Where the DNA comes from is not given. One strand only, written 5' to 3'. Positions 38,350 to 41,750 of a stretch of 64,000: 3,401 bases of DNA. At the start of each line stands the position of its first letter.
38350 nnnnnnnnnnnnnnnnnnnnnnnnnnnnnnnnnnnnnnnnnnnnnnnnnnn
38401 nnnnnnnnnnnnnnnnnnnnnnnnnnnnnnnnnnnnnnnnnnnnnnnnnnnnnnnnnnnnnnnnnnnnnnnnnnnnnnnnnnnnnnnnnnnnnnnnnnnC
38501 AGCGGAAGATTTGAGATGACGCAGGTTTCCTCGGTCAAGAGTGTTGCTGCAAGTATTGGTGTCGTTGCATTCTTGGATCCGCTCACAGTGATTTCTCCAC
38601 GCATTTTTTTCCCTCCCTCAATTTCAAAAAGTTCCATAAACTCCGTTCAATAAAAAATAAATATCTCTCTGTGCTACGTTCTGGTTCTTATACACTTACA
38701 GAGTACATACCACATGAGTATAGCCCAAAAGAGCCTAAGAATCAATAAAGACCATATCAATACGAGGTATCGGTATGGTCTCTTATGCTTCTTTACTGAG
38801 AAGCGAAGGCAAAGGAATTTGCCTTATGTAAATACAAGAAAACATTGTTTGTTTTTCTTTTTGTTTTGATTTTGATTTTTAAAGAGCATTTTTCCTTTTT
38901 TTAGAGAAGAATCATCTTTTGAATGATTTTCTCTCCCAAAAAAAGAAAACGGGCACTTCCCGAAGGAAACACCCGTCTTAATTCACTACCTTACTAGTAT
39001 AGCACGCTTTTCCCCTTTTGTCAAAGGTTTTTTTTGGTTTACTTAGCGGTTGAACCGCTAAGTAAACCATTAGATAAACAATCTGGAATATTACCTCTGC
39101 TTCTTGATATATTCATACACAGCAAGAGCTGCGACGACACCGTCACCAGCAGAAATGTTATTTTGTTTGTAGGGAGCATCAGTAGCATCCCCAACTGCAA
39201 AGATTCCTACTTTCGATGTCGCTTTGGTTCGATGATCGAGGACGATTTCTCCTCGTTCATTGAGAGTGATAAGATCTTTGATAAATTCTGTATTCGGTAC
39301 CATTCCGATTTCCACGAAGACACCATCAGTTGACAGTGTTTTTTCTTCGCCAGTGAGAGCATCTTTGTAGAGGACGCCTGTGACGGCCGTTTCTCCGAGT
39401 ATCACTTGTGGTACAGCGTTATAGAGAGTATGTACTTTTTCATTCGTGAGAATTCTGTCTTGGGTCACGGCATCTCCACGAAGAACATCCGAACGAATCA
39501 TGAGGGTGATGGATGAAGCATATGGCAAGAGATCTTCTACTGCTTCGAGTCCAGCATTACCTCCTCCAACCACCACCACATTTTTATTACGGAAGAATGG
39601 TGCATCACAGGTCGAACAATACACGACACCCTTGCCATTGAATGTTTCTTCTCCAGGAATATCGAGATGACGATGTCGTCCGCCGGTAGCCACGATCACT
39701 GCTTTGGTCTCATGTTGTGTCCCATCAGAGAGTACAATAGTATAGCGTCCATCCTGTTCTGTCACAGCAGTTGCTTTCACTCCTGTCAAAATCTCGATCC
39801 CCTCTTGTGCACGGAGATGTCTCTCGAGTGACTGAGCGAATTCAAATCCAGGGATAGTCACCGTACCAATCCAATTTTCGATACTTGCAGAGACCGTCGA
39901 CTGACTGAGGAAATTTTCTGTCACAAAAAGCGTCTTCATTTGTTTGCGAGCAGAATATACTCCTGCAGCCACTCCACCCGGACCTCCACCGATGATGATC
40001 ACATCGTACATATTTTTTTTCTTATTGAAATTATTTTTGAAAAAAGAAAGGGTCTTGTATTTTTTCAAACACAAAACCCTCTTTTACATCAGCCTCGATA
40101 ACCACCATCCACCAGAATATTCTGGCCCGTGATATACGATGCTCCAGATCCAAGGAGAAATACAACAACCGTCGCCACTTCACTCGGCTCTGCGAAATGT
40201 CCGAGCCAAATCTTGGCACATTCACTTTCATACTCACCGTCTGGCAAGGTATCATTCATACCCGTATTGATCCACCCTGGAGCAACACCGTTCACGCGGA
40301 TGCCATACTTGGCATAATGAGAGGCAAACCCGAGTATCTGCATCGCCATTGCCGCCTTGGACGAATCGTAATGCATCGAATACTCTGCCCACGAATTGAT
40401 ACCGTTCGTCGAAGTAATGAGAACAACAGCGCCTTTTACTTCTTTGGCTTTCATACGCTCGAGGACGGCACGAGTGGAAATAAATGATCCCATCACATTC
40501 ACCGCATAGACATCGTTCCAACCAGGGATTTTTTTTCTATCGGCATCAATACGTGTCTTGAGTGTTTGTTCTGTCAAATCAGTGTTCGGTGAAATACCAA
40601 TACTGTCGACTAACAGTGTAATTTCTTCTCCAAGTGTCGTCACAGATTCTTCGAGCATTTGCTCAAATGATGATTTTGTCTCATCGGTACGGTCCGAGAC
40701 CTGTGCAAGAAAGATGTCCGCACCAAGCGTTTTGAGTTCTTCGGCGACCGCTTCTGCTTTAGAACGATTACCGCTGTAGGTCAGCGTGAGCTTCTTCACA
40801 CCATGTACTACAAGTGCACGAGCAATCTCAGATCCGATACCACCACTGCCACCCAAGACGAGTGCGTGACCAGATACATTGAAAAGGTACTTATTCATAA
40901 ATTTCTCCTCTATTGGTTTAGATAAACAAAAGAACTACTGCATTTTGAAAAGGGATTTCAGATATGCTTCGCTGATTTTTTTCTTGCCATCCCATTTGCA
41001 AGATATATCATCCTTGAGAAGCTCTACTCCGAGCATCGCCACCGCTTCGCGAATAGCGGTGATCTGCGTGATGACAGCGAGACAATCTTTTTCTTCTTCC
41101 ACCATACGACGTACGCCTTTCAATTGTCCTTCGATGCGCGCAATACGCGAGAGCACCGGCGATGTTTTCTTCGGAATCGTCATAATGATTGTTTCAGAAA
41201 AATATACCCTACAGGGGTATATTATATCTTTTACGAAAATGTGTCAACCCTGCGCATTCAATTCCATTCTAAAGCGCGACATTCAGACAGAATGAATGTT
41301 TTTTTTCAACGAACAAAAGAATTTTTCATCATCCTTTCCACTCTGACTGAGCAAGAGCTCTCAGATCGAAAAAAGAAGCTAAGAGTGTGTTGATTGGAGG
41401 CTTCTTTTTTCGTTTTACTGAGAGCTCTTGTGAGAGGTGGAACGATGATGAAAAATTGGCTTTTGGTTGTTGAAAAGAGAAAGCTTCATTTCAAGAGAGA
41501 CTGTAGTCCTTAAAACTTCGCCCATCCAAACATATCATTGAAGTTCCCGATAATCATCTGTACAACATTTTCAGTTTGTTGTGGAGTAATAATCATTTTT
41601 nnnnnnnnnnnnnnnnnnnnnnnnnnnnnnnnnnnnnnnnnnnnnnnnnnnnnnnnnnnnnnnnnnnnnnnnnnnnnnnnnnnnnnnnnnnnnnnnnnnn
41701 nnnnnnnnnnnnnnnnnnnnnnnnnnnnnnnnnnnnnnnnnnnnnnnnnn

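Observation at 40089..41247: Thiol-type CsoR-family repressor with a canonical operator heading an SDR-trxB operon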

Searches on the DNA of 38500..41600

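Call 49: search_rna_families(source=window, start=38500, end=41600, threshold=evalue, max_evalue=1)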
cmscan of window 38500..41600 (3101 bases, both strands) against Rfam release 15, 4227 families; matches with E-value up to 1: 3.
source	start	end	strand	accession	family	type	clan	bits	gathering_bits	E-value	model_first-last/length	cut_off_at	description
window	40045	40133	-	RF02617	SSRC10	Gene; sRNA;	-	25.3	56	0.072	1-113/113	no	Streptococcus sRNA 10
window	41349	41433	+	RF03743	MIR7696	Gene; miRNA;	-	22.7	83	0.47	1-88/88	no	MIR7696 microRNA precursor family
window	38890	38950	-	RF04239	mir-4679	Gene; miRNA;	-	22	88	0.67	1-75/75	no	mir-4679 microRNA precursor family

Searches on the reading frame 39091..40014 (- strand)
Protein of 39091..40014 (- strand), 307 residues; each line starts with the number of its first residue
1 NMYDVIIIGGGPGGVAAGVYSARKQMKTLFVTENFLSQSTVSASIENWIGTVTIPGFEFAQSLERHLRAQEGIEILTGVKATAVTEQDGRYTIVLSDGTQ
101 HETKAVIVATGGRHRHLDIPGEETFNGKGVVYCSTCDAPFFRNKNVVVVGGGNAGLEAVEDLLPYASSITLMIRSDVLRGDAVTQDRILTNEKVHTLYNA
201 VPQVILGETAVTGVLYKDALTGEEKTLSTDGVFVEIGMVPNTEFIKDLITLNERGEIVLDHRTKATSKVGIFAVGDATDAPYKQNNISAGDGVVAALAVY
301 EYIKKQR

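Call 3: search_protein_families(library=pfam, proteins=[window:39091-40014:-], max_evalue=0.01)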
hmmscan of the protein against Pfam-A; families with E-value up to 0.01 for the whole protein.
window:39091-40014:- (307 aa): 13 families
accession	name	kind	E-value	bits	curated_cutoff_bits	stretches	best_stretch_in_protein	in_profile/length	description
PF07992.20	Pyr_redox_2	-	2.7e-40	139.1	26.1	1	3-278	1-277/291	Pyridine nucleotide-disulphide oxidoreductase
PF13738.12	Pyr_redox_3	-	4.6e-23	82.4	30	2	66-275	89-305/305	Pyridine nucleotide-disulphide oxidoreductase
PF00070.33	Pyr_redox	-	1.1e-12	48.8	22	1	145-217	1-80/82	Pyridine nucleotide-disulphide oxidoreductase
PF01134.28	GIDA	-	1.5e-07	31.2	22.1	1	4-35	1-32/391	Glucose inhibited division protein A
PF03486.20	HI0933_like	-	5.2e-07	29.8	50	0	70-113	121-165/244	HI0933-like protein Rossmann domain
PF12831.13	FAD_oxidored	-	6.1e-06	26.2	27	1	4-34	1-31/416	FAD dependent oxidoreductase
PF01266.30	DAO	-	2e-05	24.7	27.9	1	57-115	149-207/353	FAD dependent oxidoreductase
PF00890.30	FAD_binding_2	-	2.4e-05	24.2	20.4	1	4-41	1-38/414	FAD binding domain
PF01946.23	Thi4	-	9.9e-05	22.1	26.2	0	3-31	18-47/235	Thi4 family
PF05834.18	Lycopene_cycl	-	0.00031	20.4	23.4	0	59-117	89-147/380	Lycopene cyclase protein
PF13434.12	Lys_Orn_oxgnase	-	0.00031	20.4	21.3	1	89-178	130-225/339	L-lysine 6-monooxygenase/L-ornithine 5-monooxygenase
PF13454.12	NAD_binding_9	-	0.00054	20.4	21.8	0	61-111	104-153/155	FAD-NAD(P)-binding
PF13241.12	NAD_binding_7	-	0.0035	18.3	22.1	0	141-174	5-38/104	Putative NAD(P)-binding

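Call 14: search_protein_families(library=ncbifam, proteins=[window:39091-40014:-], max_evalue=0.00001)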
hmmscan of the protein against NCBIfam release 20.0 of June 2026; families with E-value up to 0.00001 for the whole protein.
window:39091-40014:- (307 aa): 47 families (the best 25 are shown)
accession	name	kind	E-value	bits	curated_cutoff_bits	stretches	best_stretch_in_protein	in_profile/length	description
TIGR03140.1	AhpF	equivalog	2.3e-91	306.9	502.9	1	2-303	212-512/515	alkyl hydroperoxide reductase subunit F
TIGR01292.1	TRX_reduct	equivalog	4.7e-81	271.9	343.45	1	3-303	1-300/300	thioredoxin-disulfide reductase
TIGR03143.1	AhpF_homolog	hypoth_equivalog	3.7e-54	184.3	687.65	1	1-306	3-311/555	putative alkyl hydroperoxide reductase F subunit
NF007614.0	PRK10262.1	equivalog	2.8e-39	135.1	644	1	5-303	9-314/321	thioredoxin-disulfide reductase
TIGR04018.1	Bthiol_YpdA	hypoth_equivalog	1.4e-21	76.7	339.9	1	66-305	78-315/316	YpdA family putative bacillithiol disulfide reductase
TIGR01350.1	lipoamide_DH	equivalog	8e-19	67.7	408.8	1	80-296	108-326/461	dihydrolipoyl dehydrogenase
TIGR03385.1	CoA_CoA_reduc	equivalog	6.2e-17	61.5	578.8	1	5-282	2-287/439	CoA-disulfide reductase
TIGR02053.1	MerA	equivalog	1e-15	57.7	454.45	1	63-299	85-328/465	mercury(II) reductase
NF004776.0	PRK06116.1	equivalog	7.3e-15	54.9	480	1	91-280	121-307/450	glutathione-disulfide reductase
NF004945.0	PRK06292.2-3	equivalog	1.4e-14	53.9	494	1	93-279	120-306/457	dihydrolipoyl dehydrogenase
NF040505.1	ArsO_flavin_mono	equivalog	2.1e-14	53.7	425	1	73-168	89-185/346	ArsO family NAD(P)H-dependent flavin-containing monooxygenase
TIGR01421.1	gluta_reduc_1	equivalog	2.1e-14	53.6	556.15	1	70-278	103-305/450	glutathione-disulfide reductase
TIGR01424.1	gluta_reduc_2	equivalog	7e-13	47.9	606.05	1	67-279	99-304/446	glutathione-disulfide reductase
NF007123.0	PRK09564.1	equivalog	1.1e-12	47.4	458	1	143-278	149-284/444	CoA-disulfide reductase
NF042949.2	3PPDioc_HcaD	equivalog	5.2e-12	45.2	450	1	63-280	61-278/386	3-phenylpropionate/cinnamic acid dioxygenase ferredoxin--NAD(+) reductase subunit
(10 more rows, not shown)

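Call 15: search_solved_structures(query=window:39091-40014:-, max_evalue=1e-20, show_alignments=3)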
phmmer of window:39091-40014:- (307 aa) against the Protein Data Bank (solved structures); distinct sequences matched with E-value up to 1e-20: 47.
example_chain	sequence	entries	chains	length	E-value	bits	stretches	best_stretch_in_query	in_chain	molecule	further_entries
1hyu_A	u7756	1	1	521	9.6e-62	211.9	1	2-304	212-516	ALKYL HYDROPEROXIDE REDUCTASE SUBUNIT F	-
5mh4_A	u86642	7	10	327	2.9e-61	210.3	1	2-303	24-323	Thioredoxin reductase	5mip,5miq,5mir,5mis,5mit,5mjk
1fl2_A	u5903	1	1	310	3.2e-61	210.2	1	3-304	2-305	ALKYL HYDROPEROXIDE REDUCTASE SUBUNIT F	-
4o5q_A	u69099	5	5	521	1e-60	208.5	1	2-304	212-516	Alkyl hydroperoxide reductase subunit F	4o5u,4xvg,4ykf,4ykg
4zn0_A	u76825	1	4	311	2.3e-57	197.5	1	1-306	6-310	Thioredoxin reductase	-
5uth_A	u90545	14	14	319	2.6e-55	190.8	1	2-304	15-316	Thioredoxin reductase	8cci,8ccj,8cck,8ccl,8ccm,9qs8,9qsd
2q7v_A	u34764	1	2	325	5.4e-55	189.7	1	3-298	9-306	Thioredoxin reductase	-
3cty_A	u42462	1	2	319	1.1e-54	188.7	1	3-301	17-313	Thioredoxin reductase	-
5uwy_A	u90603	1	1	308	1.3e-54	188.5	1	2-304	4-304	Thioredoxin reductase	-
9xub_A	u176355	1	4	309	9.8e-53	182.3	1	3-301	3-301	Thioredoxin reductase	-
2a87_A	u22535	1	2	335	1.2e-52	182.1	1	3-301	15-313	Thioredoxin reductase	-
7jyp_A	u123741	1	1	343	4.5e-52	180.2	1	2-296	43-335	Thioredoxin reductase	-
7aaw_A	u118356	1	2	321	1.4e-51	178.5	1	2-304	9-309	Thioredoxin reductase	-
4gcm_A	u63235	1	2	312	1.3e-49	172.1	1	3-304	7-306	Thioredoxin reductase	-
3f8p_A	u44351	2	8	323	1.3e-48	168.8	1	3-306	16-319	Thioredoxin reductase (TrxB-3)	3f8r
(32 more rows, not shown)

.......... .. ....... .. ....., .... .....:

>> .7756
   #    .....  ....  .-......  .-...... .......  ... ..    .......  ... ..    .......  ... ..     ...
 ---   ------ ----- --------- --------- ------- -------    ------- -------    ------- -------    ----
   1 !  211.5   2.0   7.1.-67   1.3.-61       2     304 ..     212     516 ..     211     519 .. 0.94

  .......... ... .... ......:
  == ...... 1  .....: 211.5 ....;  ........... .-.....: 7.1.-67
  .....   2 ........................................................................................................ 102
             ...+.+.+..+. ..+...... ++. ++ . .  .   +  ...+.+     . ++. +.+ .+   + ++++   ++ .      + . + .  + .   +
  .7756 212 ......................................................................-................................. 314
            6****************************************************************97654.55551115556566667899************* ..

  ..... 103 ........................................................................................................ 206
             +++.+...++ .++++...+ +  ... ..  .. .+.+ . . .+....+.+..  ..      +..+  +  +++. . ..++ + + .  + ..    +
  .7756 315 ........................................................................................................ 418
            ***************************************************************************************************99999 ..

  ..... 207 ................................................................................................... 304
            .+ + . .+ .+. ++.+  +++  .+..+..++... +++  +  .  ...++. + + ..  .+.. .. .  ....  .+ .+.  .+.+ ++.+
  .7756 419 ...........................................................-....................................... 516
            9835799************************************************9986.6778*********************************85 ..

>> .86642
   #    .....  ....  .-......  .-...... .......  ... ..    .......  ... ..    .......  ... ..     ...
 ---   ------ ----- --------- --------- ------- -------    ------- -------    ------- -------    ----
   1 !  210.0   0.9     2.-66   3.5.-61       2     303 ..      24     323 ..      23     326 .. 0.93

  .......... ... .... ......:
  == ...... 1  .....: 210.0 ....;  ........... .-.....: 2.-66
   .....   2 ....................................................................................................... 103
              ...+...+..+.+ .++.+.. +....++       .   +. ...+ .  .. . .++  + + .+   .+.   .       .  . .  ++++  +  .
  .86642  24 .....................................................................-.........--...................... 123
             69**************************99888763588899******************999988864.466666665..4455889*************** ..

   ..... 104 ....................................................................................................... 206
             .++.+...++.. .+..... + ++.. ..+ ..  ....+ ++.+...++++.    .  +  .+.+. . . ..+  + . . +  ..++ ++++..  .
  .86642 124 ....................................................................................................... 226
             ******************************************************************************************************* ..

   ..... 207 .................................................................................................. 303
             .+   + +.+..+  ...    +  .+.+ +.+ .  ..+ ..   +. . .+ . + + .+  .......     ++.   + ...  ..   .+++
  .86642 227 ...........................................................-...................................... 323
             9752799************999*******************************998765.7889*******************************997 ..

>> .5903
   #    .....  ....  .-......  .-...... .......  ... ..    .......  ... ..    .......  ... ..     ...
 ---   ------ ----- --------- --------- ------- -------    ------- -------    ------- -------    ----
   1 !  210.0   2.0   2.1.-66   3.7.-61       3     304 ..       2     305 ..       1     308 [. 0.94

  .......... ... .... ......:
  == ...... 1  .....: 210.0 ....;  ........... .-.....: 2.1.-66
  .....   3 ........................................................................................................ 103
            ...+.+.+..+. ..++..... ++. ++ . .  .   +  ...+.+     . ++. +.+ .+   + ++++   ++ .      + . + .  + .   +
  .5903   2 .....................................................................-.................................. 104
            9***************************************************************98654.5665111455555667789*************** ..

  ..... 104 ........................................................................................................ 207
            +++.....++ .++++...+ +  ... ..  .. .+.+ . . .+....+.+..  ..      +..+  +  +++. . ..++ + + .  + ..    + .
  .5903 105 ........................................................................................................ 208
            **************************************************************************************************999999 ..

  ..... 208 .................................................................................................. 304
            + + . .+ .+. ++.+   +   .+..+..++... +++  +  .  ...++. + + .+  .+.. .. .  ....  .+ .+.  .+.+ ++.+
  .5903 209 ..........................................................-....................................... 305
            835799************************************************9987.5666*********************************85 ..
